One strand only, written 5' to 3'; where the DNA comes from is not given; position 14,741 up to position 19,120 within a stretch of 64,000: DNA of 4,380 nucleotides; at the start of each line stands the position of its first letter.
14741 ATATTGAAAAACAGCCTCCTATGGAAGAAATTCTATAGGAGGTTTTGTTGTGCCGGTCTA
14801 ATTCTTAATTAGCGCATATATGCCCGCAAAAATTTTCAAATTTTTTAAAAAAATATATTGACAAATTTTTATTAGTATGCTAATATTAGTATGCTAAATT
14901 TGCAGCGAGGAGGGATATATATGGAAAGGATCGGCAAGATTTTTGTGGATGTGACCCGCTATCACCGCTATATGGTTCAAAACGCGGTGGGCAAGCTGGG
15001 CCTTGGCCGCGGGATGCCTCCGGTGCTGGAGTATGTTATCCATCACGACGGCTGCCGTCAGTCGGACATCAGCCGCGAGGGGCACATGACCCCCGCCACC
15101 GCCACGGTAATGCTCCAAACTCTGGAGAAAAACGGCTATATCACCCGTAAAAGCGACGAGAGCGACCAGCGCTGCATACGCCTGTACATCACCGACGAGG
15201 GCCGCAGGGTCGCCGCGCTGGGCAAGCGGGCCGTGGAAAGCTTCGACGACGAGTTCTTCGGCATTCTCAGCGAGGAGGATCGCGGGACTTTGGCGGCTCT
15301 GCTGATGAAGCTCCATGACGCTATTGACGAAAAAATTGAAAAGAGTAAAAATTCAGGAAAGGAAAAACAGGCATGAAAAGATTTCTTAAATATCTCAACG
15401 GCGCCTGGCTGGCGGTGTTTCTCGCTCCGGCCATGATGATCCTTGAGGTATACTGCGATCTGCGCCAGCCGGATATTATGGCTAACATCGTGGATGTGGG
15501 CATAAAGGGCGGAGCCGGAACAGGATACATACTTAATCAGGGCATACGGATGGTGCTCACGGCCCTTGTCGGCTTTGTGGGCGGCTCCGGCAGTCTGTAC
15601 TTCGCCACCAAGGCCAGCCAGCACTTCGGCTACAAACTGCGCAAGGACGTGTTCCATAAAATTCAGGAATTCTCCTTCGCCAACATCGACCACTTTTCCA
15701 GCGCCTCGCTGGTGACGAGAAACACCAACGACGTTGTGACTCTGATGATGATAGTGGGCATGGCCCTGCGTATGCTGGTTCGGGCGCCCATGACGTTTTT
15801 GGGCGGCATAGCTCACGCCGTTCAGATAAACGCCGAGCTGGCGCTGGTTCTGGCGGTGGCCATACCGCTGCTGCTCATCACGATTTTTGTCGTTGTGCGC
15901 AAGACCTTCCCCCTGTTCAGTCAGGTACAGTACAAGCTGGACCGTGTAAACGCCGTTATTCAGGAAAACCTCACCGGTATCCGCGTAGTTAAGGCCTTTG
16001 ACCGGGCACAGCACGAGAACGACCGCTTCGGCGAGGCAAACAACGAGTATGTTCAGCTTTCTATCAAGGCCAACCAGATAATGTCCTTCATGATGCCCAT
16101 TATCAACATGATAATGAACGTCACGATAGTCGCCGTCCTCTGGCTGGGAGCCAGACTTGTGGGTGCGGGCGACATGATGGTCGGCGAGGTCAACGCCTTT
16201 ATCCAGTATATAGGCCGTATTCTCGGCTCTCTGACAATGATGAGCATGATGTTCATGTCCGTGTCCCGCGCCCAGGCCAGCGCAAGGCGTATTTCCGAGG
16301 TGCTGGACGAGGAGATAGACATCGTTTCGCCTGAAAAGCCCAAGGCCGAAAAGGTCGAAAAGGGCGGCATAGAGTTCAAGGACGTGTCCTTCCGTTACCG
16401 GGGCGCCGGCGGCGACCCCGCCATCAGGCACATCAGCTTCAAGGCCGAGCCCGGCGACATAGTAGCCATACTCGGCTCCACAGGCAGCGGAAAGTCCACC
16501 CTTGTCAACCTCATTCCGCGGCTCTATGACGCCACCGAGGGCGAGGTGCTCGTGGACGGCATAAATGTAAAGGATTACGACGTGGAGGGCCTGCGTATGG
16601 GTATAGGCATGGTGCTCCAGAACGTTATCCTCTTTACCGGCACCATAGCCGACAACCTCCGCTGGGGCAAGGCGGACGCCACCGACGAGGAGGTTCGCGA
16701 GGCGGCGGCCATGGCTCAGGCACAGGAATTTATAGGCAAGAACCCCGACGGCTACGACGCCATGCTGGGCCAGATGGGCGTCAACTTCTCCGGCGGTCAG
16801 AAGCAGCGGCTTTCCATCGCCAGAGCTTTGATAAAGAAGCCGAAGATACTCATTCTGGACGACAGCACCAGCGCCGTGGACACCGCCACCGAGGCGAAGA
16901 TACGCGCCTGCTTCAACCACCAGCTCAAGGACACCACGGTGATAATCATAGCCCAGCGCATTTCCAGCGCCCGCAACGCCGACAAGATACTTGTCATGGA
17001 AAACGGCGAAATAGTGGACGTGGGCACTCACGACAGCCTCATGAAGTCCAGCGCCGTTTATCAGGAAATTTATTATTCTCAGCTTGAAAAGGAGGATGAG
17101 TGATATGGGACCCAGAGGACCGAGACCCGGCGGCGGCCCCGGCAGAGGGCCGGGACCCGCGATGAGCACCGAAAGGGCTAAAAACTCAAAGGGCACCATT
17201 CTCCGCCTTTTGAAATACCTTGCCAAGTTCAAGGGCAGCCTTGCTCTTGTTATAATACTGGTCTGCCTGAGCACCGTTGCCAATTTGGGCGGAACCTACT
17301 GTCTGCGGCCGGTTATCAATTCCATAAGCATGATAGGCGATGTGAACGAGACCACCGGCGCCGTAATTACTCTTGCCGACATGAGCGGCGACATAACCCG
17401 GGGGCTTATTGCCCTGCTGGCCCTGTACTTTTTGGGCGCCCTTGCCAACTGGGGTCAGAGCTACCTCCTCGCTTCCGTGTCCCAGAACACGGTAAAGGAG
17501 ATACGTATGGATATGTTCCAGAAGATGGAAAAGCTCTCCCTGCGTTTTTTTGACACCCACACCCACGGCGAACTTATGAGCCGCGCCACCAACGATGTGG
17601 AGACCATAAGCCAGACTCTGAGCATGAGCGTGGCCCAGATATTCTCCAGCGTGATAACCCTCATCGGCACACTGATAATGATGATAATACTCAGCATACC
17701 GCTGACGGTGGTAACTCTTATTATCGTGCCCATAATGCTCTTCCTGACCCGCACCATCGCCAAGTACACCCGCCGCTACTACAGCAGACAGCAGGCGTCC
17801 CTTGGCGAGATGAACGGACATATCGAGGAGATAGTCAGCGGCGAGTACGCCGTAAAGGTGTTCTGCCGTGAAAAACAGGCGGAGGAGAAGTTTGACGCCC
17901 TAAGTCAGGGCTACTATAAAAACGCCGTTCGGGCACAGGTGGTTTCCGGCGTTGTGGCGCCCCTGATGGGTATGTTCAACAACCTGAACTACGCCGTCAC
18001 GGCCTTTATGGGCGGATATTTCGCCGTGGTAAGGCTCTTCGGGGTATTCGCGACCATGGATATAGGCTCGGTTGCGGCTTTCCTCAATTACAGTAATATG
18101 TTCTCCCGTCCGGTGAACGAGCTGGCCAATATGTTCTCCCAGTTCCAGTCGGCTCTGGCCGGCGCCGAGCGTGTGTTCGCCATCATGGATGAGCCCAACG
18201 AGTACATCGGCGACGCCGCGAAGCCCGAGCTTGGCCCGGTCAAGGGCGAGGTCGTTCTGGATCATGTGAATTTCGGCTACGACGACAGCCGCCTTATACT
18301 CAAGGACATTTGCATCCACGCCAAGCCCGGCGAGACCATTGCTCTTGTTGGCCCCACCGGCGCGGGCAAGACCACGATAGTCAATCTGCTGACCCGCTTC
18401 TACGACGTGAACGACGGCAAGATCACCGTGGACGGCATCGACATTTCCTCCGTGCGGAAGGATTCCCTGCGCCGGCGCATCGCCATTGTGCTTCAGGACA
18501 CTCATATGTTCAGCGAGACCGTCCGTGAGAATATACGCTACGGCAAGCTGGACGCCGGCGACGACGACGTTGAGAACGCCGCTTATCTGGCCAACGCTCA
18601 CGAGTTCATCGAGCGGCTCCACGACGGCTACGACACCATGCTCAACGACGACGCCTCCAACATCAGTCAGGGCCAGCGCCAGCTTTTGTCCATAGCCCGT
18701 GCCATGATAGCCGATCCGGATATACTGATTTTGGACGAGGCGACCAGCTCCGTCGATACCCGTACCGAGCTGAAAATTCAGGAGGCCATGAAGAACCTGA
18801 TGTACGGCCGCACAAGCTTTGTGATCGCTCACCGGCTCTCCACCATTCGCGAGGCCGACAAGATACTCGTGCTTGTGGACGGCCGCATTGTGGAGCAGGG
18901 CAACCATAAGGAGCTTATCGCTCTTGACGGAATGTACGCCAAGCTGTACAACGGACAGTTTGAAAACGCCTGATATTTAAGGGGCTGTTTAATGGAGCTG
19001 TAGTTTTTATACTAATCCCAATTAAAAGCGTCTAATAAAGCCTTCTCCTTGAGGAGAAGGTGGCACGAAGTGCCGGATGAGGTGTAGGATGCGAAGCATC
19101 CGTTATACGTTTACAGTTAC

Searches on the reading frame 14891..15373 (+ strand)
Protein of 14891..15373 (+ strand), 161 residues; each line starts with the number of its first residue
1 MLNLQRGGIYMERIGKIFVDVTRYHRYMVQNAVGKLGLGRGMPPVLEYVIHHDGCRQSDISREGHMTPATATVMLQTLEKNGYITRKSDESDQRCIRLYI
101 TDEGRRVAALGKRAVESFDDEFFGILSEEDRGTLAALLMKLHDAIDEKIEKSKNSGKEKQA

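Call 9: search_protein_families(library=pfam, proteins=[window:14891-15373:+], max_evalue=0.01)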
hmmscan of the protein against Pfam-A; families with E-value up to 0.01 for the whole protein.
window:14891-15373:+ (161 aa): 10 families
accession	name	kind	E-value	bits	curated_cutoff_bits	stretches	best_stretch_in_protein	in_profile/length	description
PF01047.28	MarR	-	2.1e-12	47.2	24.6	1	51-96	14-59/59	MarR family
PF12802.13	MarR_2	-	6.4e-10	39.5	27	1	45-94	10-60/61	MarR family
PF22381.2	Staph_reg_Sar_Rot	-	1.5e-06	28.6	27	1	45-106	19-80/85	Transcriptional regulator SarA/Rot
PF09339.16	HTH_IclR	-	5.1e-06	26.6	22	1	45-86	8-50/52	IclR helix-turn-helix domain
PF13601.12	HTH_34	-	1.6e-05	25.4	27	1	45-116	5-77/80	Winged helix DNA-binding domain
PF22194.2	F-93_WHD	-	0.00034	21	28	1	45-104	2-62/62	F-93, winged-helix domain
PF01325.25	Fe_dep_repress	-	0.00062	20.4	26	1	56-87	24-55/60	Iron dependent repressor, N-terminal DNA binding domain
PF13412.12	HTH_24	-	0.00069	19.6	21.9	1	45-85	8-48/48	Winged helix-turn-helix DNA-binding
PF13463.12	HTH_27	-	0.004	17.8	22.2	1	73-104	37-68/68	Winged helix DNA-binding domain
PF03551.20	PadR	-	0.0055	17.1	27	0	64-108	25-73/75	Transcriptional regulator PadR-like family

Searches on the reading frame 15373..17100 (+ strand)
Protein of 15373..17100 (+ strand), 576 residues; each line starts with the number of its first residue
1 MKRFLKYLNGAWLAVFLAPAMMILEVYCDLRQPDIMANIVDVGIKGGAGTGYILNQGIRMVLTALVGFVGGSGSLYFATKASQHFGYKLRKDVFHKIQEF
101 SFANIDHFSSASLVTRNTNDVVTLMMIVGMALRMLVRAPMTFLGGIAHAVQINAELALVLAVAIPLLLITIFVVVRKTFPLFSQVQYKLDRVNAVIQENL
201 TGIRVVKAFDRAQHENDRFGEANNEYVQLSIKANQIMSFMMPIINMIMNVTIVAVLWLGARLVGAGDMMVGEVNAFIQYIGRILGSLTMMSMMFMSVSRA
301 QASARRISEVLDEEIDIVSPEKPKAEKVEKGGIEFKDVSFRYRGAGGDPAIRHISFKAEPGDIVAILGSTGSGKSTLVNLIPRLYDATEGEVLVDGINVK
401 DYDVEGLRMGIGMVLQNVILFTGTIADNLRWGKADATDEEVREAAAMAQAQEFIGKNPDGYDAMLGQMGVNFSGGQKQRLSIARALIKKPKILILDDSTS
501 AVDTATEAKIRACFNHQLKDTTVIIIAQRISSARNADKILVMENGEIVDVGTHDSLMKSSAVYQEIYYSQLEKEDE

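Call 9: search_protein_families(library=pfam, proteins=[window:15373-17100:+], max_evalue=0.01)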
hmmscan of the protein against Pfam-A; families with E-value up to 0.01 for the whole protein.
window:15373-17100:+ (576 aa): 7 families
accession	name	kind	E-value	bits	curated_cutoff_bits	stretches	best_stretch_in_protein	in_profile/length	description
PF00664.28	ABC_membrane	-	4.5e-43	148.3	28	1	29-285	15-272/274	ABC transporter transmembrane region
PF00005.33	ABC_tran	-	9.3e-31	107.7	25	1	352-500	2-137/137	ABC transporter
PF02463.25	SMC_N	-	0.00016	21.6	40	0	416-542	135-211/220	RecF/RecN/SMC N terminal domain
PF01935.23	DUF87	-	0.0008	20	23.2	1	364-381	26-43/220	Helicase HerA, central domain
PF09818.15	ABC_ATPase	-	0.0019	17.7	23.2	0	446-542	133-230/283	P-loop domain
PF00931.28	NB-ARC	-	0.0031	17.2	23.5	0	356-386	14-43/248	NB-ARC domain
PF13555.12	AAA_29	-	0.005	17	27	0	358-378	19-39/61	P-loop containing region of AAA domain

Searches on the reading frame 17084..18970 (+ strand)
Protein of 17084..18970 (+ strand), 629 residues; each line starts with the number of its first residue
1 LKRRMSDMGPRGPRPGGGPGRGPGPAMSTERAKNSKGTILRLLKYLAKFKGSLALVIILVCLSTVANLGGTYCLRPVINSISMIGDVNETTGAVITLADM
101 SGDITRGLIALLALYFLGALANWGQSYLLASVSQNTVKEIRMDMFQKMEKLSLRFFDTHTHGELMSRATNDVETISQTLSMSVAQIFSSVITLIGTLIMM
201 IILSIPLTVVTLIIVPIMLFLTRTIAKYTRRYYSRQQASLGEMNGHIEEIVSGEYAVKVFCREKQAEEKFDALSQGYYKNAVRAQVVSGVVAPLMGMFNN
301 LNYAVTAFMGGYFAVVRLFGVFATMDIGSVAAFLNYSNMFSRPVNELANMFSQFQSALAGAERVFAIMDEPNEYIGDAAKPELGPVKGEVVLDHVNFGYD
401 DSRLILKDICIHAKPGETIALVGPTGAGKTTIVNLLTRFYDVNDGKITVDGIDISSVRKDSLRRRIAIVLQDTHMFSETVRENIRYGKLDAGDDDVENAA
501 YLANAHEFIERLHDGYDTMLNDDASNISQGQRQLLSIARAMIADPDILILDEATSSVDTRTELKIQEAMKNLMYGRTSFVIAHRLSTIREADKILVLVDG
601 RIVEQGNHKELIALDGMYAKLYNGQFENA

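Call 9: search_protein_families(library=pfam, proteins=[window:17084-18970:+], max_evalue=0.01)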
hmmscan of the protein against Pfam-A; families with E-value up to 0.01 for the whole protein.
window:17084-18970:+ (629 aa): 15 families
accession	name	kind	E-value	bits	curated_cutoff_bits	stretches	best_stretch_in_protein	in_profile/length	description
PF00664.28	ABC_membrane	-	4.5e-55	187.7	28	1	54-344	2-274/274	ABC transporter transmembrane region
PF00005.33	ABC_tran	-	2e-31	109.9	25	1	406-555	1-137/137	ABC transporter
PF13401.12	AAA_22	-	6.1e-05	23.8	27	1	419-553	8-93/130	AAA domain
PF13604.12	AAA_30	-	7.4e-05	23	27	1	415-566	17-109/191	AAA domain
PF13748.11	ABC_membrane_3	-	0.00026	20.9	27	1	183-245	116-178/237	ABC transporter transmembrane region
PF07264.17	EI24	-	0.00045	20.8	32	1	39-243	2-166/199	Sulfate transporter CysZ/Etoposide-induced protein 2.4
PF00004.35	AAA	-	0.00089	20.1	21.2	0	420-578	2-97/131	ATPase family associated with various cellular activities (AAA)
PF19993.5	DO-GTPase2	-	0.001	19.2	27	0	418-435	2-19/226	Double-GTPase 2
PF13175.12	AAA_15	-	0.0032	17.6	32.1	1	409-500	17-92/374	AAA ATPase domain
PF02463.25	SMC_N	-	0.0038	17.1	40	0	492-596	135-210/220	RecF/RecN/SMC N terminal domain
PF01926.29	MMR_HSR1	-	0.0055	17.2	21.9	0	418-438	1-21/113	50S ribosome-binding GTPase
PF13304.12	AAA_21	-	0.0059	17.1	27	0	420-442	3-25/304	AAA domain, putative AbiEii toxin, Type IV TA system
PF13671.12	AAA_33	-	0.0062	17.3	27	0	419-540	2-94/143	AAA domain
PF03266.21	NTPase_1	-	0.0072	16.6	23.9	0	419-490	2-75/168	NTPase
PF02367.23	TsaE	-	0.0087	16.4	26.6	0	409-444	14-49/128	Threonylcarbamoyl adenosine biosynthesis protein TsaE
